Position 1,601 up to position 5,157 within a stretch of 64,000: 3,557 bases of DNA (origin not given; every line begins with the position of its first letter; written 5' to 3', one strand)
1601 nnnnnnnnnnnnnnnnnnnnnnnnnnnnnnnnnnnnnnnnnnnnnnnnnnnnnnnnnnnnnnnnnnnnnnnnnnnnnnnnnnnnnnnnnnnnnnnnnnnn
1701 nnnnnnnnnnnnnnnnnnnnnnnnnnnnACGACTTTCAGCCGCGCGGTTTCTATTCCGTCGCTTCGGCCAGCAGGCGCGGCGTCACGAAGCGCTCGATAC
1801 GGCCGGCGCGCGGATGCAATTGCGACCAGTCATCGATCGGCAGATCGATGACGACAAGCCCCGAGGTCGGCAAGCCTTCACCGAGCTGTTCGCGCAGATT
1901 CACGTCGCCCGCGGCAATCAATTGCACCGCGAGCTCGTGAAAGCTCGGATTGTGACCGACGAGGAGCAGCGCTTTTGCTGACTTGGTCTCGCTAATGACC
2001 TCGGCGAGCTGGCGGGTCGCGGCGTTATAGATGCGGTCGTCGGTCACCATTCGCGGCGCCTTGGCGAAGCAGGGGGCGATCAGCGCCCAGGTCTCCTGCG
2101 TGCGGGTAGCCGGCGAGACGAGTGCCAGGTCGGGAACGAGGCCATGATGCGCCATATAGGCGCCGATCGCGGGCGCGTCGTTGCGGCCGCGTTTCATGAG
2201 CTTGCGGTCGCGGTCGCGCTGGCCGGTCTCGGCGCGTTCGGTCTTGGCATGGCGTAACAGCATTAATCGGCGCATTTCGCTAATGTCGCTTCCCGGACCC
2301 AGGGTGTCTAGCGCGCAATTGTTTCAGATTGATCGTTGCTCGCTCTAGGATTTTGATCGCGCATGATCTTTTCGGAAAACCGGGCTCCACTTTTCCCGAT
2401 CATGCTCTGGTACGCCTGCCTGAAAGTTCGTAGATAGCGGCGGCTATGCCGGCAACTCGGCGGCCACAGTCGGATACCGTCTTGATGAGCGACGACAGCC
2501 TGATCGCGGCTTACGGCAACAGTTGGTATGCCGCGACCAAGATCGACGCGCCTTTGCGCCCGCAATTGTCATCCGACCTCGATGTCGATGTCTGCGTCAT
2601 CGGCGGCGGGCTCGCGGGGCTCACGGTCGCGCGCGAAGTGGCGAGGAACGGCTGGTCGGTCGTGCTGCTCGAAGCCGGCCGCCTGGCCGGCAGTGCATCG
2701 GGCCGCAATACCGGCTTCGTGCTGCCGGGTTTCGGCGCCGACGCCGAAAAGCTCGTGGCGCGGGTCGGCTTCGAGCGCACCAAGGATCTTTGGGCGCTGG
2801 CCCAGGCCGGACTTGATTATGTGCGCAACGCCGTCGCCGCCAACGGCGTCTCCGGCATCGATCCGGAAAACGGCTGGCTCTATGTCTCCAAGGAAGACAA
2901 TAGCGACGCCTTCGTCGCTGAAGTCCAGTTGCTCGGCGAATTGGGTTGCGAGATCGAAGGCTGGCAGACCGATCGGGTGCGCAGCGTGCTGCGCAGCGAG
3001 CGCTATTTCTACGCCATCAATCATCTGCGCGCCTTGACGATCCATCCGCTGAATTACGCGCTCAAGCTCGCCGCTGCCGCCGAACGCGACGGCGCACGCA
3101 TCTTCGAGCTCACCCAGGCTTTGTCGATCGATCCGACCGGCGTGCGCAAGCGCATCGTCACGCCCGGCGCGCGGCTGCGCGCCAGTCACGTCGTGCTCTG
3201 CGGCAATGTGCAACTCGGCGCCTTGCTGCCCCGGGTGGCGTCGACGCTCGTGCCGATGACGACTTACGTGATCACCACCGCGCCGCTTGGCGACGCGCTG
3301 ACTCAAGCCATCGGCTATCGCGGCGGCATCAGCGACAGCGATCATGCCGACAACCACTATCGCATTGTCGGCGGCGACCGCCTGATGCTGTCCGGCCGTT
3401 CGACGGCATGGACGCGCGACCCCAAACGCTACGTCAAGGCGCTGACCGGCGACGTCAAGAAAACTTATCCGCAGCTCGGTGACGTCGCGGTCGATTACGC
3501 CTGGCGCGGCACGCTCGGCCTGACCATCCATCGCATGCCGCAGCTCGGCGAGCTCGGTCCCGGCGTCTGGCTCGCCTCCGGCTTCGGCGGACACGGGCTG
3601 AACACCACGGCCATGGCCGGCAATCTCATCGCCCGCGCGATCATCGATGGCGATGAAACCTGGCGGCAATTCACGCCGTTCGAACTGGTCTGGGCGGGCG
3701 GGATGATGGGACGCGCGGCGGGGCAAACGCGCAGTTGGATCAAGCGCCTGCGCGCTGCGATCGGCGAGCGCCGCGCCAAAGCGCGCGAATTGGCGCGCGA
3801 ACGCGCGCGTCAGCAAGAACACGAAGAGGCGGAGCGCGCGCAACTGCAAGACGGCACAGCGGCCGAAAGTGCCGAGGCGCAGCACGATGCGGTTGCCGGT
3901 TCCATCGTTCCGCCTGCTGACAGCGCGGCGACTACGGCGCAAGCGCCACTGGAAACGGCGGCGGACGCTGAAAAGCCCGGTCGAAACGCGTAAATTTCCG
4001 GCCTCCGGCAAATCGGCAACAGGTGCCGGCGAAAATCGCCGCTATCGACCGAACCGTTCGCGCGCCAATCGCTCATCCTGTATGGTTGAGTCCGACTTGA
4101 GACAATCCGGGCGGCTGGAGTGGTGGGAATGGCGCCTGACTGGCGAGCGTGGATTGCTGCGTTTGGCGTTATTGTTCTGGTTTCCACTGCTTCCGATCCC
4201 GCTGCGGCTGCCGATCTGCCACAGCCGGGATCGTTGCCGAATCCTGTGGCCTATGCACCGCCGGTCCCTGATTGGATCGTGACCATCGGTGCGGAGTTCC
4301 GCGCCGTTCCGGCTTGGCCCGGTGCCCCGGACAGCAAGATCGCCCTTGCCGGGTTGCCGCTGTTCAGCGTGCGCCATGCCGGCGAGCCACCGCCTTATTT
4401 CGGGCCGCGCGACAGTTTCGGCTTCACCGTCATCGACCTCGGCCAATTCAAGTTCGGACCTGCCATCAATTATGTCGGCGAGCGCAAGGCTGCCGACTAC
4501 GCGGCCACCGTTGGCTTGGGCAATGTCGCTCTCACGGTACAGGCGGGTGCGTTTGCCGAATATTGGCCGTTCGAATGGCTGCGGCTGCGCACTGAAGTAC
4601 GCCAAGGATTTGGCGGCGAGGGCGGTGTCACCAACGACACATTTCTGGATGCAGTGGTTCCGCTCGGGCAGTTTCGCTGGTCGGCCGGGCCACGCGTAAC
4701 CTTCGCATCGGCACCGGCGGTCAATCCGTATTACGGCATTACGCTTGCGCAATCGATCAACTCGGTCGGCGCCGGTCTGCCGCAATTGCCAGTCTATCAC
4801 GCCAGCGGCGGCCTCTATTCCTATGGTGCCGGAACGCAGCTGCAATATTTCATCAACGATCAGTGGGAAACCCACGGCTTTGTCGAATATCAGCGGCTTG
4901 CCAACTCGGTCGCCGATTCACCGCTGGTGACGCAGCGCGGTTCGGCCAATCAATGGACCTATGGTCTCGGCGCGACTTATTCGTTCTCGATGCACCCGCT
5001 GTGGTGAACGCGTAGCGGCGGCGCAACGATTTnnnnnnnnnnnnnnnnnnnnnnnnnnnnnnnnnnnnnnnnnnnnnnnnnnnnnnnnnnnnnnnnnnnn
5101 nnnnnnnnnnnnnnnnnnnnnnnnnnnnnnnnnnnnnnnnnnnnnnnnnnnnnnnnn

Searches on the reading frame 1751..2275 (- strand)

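Call 23: search_protein_families(library=pfam, proteins=[window:1751-2275:-], max_evalue=0.001)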
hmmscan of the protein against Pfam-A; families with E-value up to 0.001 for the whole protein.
window:1751-2275:- (174 aa): 1 family
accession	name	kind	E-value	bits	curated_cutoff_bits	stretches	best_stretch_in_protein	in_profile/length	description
PF00300.27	His_Phos_1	-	4.8e-08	33.3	21.7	1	4-68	1-65/194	Histidine phosphatase superfamily (branch 1)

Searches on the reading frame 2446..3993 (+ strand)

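Call 23: search_protein_families(library=pfam, proteins=[window:2446-3993:+], max_evalue=0.001)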
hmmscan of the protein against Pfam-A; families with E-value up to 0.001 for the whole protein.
window:2446-3993:+ (515 aa): 8 families
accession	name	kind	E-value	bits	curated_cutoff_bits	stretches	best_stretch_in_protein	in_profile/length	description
PF01266.30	DAO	-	8.6e-53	180.5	27.9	1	48-397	1-352/353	FAD dependent oxidoreductase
PF13450.12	NAD_binding_8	-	1.5e-05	25.6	21.9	1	51-88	1-39/68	NAD(P)-binding Rossmann-like domain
PF00890.30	FAD_binding_2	-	4.8e-05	23.2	20.4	1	48-86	1-39/414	FAD binding domain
PF05834.18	Lycopene_cycl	-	6.8e-05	22.6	23.4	1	48-79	1-34/380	Lycopene cyclase protein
PF12831.13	FAD_oxidored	-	7.9e-05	22.6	27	1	48-84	1-37/416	FAD dependent oxidoreductase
PF07992.20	Pyr_redox_2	-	0.00011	22.2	26.1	1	48-79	2-33/291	Pyridine nucleotide-disulphide oxidoreductase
PF01494.25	FAD_binding_3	-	0.00057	19.6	22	1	46-77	1-32/349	FAD binding domain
PF01946.23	Thi4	-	0.00093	18.9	26.2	0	45-78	16-50/235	Thi4 family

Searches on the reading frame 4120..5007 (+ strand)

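Call 72: search_protein_families(library=pfam, proteins=[window:4120-5007:+], max_evalue=0.001)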
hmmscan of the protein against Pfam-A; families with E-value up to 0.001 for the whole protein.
window:4120-5007:+ (295 aa): 1 family
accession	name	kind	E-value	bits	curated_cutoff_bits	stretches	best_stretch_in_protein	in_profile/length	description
PF06629.18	MipA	-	1.3e-41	143.6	24.2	1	56-289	1-221/221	MltA-interacting protein MipA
